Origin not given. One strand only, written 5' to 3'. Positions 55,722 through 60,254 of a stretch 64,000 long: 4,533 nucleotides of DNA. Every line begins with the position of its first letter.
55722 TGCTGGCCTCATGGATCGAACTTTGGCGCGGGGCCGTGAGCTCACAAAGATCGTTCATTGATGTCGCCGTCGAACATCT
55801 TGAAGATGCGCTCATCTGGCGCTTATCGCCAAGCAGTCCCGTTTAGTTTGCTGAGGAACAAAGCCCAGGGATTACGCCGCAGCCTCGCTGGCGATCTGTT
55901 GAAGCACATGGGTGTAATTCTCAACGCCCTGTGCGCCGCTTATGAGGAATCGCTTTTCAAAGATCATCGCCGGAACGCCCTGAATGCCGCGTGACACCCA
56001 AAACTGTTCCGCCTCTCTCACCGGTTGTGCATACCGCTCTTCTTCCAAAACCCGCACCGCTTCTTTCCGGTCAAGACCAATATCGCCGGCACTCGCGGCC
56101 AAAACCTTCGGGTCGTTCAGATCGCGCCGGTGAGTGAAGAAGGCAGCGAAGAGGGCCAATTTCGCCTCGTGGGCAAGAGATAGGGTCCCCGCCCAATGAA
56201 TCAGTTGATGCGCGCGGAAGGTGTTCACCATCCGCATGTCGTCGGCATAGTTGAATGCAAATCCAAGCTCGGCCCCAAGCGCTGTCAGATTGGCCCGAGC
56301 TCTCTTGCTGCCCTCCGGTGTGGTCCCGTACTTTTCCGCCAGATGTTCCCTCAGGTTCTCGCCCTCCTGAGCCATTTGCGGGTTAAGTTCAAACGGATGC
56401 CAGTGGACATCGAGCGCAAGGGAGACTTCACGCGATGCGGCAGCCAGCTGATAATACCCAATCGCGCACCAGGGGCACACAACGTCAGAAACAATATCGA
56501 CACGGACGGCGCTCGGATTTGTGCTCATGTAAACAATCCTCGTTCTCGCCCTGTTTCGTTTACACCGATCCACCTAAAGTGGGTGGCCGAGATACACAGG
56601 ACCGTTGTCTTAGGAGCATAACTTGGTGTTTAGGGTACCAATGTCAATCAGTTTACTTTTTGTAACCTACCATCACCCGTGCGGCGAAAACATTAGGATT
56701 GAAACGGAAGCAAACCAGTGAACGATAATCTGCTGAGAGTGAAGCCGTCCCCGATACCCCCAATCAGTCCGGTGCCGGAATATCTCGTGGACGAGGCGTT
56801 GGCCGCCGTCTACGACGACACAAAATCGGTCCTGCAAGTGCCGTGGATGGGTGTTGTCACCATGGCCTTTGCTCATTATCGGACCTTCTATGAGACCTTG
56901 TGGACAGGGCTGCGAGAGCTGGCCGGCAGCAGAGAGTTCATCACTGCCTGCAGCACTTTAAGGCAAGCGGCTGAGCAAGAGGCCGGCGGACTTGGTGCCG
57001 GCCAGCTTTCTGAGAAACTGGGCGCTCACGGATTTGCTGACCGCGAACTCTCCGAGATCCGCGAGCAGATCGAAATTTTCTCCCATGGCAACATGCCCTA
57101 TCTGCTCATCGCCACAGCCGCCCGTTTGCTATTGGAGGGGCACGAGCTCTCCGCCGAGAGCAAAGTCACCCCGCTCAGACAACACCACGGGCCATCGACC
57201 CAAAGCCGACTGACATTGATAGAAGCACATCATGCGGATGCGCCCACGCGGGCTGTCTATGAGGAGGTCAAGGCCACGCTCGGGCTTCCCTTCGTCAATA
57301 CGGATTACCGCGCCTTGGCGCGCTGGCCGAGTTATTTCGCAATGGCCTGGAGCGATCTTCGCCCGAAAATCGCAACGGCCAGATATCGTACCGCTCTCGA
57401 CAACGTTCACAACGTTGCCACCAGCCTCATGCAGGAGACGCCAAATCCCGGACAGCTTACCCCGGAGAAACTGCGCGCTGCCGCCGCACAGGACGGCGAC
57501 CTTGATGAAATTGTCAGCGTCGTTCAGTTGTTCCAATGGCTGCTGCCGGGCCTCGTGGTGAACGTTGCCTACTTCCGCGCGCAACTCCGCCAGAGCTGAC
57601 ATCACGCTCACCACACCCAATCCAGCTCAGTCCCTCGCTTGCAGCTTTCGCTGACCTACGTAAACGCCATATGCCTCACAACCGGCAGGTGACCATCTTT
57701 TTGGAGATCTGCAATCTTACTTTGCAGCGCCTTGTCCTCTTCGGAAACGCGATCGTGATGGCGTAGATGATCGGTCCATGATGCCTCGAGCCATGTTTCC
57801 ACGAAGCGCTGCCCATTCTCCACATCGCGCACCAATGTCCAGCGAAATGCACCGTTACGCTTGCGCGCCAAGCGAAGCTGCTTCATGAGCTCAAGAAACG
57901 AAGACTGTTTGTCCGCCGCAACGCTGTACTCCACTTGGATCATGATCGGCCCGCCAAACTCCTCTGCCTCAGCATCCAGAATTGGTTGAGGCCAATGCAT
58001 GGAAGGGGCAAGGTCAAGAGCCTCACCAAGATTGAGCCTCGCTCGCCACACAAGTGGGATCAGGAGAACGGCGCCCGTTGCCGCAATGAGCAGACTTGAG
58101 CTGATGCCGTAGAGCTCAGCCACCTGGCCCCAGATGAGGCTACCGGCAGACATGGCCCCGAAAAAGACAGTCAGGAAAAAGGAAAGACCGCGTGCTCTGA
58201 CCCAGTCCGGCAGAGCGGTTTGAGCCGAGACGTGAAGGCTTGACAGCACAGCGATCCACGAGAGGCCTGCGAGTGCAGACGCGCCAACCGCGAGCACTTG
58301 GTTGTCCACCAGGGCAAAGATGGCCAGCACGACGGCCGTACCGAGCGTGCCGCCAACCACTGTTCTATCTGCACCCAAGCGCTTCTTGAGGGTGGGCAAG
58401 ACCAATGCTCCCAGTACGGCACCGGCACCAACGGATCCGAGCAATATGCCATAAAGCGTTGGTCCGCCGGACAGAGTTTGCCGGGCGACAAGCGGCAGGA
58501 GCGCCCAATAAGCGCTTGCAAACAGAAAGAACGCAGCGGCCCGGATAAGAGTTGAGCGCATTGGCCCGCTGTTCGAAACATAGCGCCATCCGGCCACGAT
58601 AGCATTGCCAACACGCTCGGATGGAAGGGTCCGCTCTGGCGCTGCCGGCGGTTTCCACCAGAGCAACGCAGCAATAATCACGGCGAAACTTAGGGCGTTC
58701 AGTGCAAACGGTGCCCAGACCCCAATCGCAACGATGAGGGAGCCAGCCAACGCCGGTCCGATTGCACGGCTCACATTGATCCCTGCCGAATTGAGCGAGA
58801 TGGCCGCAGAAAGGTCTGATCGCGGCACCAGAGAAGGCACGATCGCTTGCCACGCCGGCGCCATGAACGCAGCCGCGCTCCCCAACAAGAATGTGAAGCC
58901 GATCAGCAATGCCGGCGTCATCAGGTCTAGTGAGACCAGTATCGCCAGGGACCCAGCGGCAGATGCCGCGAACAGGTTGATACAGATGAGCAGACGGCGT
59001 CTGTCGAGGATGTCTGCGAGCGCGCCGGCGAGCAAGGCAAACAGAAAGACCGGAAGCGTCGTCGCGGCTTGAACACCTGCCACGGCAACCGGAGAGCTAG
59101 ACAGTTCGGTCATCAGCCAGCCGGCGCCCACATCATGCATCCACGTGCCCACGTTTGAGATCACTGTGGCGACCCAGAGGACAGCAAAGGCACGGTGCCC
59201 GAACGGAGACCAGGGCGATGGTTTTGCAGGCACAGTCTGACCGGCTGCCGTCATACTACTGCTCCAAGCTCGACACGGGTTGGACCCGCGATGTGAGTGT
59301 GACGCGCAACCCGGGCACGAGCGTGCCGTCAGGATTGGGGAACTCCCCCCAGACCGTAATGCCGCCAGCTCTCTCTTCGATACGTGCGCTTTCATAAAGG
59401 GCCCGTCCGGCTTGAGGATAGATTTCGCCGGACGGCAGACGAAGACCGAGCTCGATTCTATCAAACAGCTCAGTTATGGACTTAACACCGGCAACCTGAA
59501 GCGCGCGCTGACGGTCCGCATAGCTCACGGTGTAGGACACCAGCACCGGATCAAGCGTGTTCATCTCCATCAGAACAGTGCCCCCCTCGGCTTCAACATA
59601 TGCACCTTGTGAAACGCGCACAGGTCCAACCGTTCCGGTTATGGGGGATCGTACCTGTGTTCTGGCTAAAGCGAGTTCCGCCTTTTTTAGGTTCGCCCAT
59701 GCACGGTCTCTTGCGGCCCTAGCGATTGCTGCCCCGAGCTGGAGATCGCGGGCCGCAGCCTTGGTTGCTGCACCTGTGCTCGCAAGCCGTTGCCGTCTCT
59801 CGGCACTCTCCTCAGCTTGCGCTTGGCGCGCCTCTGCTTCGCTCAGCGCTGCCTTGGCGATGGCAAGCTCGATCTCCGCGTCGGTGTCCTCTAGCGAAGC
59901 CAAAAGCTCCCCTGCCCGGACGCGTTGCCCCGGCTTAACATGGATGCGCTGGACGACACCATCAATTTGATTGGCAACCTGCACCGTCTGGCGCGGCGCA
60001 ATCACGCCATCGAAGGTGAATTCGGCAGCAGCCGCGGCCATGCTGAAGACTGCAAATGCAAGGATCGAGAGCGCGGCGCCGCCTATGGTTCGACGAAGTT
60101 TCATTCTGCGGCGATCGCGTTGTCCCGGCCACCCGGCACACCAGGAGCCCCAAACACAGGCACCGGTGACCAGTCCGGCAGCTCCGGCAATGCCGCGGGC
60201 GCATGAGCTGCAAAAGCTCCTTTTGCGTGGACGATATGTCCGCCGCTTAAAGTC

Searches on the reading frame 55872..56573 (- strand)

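Call 8: search_protein_families(library=pfam, proteins=[window:55872-56573:-])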
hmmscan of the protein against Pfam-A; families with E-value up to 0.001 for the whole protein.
window:55872-56573:- (233 aa): 1 family
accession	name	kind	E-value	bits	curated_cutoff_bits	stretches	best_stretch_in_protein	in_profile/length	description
PF01323.26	DSBA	-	2.1e-34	119.4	25.6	1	25-224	2-190/191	DSBA-like thioredoxin domain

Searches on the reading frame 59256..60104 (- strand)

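Call 8: search_protein_families(library=pfam, proteins=[window:59256-60104:-])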
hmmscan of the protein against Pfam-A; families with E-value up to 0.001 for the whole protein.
window:59256-60104:- (282 aa): 4 families
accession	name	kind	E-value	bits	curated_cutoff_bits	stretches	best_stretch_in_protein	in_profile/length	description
PF16576.10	HlyD_D23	-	2.9e-11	43.5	30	1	38-194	17-152/214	Barrel-sandwich domain of CusB or HlyD membrane-fusion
PF13437.12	HlyD_3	-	2.8e-10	41.3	22.2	1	47-89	6-49/106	HlyD family secretion protein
PF13533.13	Biotin_lipoyl_2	-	1.5e-08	34.7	29.8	1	41-72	1-32/32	Biotin-lipoyl like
PF00364.28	Biotin_lipoyl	-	3.1e-05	24.1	22.1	0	42-71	44-73/73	Biotin-requiring enzyme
